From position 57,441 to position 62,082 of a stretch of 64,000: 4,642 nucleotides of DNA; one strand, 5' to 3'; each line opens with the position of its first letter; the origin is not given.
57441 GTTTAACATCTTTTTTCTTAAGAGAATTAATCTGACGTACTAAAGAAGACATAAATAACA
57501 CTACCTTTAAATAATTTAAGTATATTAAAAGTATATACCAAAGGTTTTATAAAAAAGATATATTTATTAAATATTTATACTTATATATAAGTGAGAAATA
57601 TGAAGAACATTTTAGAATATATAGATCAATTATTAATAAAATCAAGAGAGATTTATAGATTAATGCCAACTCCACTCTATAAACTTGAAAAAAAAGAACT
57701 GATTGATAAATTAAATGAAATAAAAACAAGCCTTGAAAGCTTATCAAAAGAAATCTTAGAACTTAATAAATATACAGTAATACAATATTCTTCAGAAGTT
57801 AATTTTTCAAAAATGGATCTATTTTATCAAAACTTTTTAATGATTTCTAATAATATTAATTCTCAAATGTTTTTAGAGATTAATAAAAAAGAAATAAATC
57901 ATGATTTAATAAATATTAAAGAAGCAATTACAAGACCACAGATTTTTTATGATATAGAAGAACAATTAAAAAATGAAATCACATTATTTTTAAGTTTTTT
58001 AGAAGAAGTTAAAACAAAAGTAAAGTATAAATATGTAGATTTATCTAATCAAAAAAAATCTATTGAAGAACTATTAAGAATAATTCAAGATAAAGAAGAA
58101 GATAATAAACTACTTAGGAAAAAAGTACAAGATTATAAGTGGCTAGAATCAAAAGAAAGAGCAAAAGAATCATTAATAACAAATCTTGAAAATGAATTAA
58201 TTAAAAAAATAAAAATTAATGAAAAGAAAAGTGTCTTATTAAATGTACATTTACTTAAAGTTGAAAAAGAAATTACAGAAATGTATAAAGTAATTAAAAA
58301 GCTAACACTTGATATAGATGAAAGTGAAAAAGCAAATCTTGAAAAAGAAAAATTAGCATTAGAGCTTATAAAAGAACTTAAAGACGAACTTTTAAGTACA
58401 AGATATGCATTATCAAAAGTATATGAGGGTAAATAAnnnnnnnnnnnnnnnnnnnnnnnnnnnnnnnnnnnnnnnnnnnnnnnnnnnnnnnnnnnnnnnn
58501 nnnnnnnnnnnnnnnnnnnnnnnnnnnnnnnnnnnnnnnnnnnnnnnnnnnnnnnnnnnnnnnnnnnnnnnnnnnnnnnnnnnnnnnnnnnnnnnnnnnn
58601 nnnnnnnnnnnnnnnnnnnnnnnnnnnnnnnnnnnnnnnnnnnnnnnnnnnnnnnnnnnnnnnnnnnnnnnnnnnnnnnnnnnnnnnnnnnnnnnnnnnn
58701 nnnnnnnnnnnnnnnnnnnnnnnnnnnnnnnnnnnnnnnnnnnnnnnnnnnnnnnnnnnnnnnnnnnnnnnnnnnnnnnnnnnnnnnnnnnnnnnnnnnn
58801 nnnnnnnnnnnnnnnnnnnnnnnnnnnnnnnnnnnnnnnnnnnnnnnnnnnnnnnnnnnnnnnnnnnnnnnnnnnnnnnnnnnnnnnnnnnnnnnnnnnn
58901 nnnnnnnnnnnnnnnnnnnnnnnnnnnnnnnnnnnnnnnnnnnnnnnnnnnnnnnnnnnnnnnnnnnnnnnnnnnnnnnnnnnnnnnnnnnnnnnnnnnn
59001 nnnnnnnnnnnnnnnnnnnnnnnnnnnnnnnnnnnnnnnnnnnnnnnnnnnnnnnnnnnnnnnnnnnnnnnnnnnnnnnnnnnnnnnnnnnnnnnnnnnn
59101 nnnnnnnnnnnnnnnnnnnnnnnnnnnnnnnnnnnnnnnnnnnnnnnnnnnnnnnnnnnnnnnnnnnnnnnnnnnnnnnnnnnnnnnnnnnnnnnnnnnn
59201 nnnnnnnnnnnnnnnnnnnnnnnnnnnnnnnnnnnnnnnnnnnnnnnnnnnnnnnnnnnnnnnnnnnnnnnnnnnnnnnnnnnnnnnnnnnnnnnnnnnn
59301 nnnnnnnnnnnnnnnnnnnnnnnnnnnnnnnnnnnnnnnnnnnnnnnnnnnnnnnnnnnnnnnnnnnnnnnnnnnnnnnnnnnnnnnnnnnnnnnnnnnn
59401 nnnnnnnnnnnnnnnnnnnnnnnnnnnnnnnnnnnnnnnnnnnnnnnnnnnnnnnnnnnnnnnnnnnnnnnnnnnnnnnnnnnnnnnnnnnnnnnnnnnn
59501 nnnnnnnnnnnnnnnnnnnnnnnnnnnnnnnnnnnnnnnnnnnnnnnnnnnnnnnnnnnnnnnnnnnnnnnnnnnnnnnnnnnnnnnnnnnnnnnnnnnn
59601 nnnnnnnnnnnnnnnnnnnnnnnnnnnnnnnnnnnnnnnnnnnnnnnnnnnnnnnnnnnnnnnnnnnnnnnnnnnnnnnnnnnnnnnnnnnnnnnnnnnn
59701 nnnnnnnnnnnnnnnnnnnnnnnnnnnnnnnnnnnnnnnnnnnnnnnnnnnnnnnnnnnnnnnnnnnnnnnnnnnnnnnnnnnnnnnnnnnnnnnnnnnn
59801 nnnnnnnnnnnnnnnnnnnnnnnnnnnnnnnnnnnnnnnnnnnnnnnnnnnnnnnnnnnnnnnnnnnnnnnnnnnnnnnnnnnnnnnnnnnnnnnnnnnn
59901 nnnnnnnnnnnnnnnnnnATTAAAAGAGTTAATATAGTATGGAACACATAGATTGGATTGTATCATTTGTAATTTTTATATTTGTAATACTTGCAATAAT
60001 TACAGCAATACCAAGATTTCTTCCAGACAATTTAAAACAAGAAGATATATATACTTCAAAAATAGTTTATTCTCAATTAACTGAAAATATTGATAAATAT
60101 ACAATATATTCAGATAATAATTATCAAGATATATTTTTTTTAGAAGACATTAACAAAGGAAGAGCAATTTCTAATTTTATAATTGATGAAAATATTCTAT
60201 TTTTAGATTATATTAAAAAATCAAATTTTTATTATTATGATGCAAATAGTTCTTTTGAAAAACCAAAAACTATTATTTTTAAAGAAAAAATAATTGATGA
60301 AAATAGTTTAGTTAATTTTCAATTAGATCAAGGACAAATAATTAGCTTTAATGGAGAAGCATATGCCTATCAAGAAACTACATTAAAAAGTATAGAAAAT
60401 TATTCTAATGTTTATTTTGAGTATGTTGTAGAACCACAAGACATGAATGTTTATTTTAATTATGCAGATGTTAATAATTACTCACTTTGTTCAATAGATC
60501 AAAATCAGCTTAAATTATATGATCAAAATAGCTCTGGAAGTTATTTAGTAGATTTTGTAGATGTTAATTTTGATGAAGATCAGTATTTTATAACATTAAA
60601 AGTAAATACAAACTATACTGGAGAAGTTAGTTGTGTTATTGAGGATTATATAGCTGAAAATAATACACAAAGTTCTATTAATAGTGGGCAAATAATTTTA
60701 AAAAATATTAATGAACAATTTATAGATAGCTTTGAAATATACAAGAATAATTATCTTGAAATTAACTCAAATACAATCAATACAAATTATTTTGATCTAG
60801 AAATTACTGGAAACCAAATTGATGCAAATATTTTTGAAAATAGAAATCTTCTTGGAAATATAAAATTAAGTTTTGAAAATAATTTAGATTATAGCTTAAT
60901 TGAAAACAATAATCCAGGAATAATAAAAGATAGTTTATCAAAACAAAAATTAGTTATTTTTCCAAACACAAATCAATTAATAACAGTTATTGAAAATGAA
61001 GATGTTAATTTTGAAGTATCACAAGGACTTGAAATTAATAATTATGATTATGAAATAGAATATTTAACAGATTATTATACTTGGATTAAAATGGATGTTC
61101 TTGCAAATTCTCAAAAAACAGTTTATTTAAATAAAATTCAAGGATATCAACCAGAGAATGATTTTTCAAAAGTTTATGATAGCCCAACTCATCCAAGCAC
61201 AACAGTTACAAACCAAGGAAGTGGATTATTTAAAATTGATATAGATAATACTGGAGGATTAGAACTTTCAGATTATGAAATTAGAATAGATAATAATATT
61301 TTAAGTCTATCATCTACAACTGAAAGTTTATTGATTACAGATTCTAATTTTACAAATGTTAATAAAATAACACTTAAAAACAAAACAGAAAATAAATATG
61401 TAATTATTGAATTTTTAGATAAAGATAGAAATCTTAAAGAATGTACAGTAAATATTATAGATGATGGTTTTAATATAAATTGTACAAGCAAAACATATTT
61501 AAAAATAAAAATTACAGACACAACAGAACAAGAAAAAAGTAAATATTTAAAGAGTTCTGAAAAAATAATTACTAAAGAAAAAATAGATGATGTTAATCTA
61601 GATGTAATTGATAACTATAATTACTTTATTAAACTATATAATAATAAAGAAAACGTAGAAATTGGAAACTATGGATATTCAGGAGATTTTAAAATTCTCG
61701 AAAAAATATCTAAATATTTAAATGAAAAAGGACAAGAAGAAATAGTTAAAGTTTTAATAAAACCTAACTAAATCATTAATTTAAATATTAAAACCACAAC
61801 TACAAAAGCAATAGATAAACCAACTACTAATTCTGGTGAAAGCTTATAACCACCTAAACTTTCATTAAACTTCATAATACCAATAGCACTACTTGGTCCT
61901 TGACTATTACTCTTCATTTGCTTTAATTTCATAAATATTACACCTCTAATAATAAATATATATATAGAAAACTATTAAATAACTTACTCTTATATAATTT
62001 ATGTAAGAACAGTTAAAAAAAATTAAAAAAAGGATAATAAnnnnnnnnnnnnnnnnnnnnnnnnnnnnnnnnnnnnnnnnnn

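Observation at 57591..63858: Cluster of N-terminally anchored large surface proteins ending in two small class III signal-peptide proteins, a possible second surface-appendage or S-layer locus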

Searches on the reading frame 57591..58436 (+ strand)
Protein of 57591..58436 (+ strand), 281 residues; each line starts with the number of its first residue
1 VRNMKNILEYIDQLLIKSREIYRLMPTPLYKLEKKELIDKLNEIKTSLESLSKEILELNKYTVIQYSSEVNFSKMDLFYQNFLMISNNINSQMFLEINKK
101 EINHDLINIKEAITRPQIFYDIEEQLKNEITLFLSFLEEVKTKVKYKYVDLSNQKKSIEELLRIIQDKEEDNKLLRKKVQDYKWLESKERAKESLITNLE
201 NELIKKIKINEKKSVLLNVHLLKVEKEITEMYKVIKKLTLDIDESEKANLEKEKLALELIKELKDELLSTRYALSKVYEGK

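Call 5: search_protein_families(library=pfam, proteins=[window:57591-58436:+], max_evalue=1)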
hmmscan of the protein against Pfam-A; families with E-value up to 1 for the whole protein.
window:57591-58436:+ (281 aa): 1 family
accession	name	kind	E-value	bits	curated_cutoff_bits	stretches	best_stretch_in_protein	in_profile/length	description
PF14850.11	Pro_dh-DNA_bdg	-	0.079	13.9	27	1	159-210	24-74/112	DNA-binding domain of Proline dehydrogenase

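Call 6: search_protein_families(library=ncbifam, proteins=[window:57591-58436:+], max_evalue=1)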
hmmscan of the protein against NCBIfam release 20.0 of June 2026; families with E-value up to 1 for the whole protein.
window:57591-58436:+ (281 aa): 1 family
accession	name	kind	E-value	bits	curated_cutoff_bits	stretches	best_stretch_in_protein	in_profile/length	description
TIGR00065.1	ftsZ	equivalog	0.14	11.4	295.2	1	186-247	240-300/353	cell division protein FtsZ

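Call 48: list_cluster_members(proteins=[window:57591-58436:+, window:58437-59918:+, window:59939-61771:+, window:62041-63018:+, window:63025-63396:+, window:63400-63858:+, L001:10539-10877:+, L001:10905-12932:+, L001:12929-14305:-, L001:14253-15227:-])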
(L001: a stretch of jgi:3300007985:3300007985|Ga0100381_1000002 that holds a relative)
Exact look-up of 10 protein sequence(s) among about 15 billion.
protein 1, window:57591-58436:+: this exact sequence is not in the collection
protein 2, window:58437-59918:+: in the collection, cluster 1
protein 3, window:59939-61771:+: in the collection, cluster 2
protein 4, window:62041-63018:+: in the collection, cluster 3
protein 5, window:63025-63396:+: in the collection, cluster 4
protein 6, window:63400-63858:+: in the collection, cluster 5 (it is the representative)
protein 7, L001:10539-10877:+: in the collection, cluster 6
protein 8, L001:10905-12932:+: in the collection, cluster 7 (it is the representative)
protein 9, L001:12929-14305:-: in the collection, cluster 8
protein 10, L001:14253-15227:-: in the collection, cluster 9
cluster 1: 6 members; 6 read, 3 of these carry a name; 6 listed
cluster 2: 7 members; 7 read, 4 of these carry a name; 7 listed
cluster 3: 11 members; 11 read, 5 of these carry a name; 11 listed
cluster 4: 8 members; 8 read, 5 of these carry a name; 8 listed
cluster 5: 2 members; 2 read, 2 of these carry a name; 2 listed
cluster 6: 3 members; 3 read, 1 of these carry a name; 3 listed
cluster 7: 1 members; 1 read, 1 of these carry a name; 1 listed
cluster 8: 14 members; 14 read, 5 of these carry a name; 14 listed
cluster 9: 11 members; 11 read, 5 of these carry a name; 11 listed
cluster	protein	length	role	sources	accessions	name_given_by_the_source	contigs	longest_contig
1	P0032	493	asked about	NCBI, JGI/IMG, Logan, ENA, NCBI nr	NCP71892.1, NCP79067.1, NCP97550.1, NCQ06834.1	hypothetical protein GW835_00660 [archaeon] | hypothetical protein [archaeon]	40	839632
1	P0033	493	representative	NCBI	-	-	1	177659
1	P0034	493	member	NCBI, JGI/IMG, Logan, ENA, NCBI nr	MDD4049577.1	MAG: hypothetical protein PHX47_01060 [Candidatus ainarchaeum sp.] | heme/copper-type cytochrome/quinol oxidase subunit 2 | hypothetical protein [Candidatus ainarchaeum sp.]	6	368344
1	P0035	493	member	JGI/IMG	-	heme/copper-type cytochrome/quinol oxidase subunit 2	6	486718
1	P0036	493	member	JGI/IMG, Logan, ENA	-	-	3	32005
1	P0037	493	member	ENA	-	-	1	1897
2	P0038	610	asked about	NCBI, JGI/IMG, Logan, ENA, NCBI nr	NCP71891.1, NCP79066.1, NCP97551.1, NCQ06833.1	hypothetical protein GW835_00655 [archaeon] | hypothetical protein [archaeon]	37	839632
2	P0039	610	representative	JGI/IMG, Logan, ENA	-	hypothetical protein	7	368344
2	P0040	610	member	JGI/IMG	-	hypothetical protein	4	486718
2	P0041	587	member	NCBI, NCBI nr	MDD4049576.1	MAG: hypothetical protein PHX47_01055, partial [Candidatus ainarchaeum sp.] | hypothetical protein [Candidatus ainarchaeum sp.]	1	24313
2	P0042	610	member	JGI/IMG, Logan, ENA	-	-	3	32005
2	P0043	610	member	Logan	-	-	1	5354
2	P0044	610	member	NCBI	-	-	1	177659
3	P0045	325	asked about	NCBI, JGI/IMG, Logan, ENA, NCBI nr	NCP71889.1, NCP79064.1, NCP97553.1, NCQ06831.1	hypothetical protein GW835_00645 [archaeon] | hypothetical protein [archaeon]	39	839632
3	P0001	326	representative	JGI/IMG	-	-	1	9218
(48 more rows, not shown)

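Call 59: predict_structure(alignment_id=A4)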
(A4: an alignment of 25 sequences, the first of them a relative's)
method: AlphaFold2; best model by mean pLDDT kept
length: 324 residues; sequences in the alignment: 25
mean_pLDDT: 81.6   pTM: 0.72
mean pLDDT of the five models: 81.6, 80.4, 77.3, 67.3, 61.6
residues with pLDDT >= 90: 106; 70-90: 153; 50-70: 52; < 50: 13
segments of 3 or more residues with pLDDT < 50: 184-187, 189-193, 322-324
pLDDT, mean of each block of 10 residues (from residue 1): 72 94 94 76 71 88 93 84 94 94 86 96 86 79 94 93 86 73 52 58 80 86 85 74 59 69 79 82 90 91 90 79 46
secondary structure, 60 per line:
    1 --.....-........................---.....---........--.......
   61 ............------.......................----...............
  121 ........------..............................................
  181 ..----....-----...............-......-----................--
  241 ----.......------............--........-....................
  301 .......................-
elements in order: H3-7 H9-32 H36-40 H44-51 H54-72 H79-101 H106-128 H135-182 H187-190 H196-210 H212-217 H223-238 H245-251 H258-269 H272-279 H281-323

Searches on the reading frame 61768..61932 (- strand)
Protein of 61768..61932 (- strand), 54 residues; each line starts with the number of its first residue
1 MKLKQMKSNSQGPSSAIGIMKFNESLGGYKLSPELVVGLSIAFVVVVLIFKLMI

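Call 5: search_protein_families(library=pfam, proteins=[window:61768-61932:-], max_evalue=1)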
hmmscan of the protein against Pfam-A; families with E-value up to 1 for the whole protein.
window:61768-61932:- (54 aa): 1 family
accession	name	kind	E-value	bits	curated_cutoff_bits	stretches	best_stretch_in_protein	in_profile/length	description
PF03911.21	Sec61_beta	-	5.1e-07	30.1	27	1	15-53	1-40/41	Sec61beta family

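Call 6: search_protein_families(library=ncbifam, proteins=[window:61768-61932:-], max_evalue=1)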
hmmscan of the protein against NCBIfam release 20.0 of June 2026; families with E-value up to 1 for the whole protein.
window:61768-61932:- (54 aa): 2 families
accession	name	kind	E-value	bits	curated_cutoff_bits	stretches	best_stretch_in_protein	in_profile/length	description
NF002318.0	PRK01253.1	equivalog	1.8e-09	37.2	55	1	6-54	4-53/55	preprotein translocase subunit Sec61beta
NF002594.0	PRK02251.1-3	equivalog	0.18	11.4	389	1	21-51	124-154/191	cell division protein CrgA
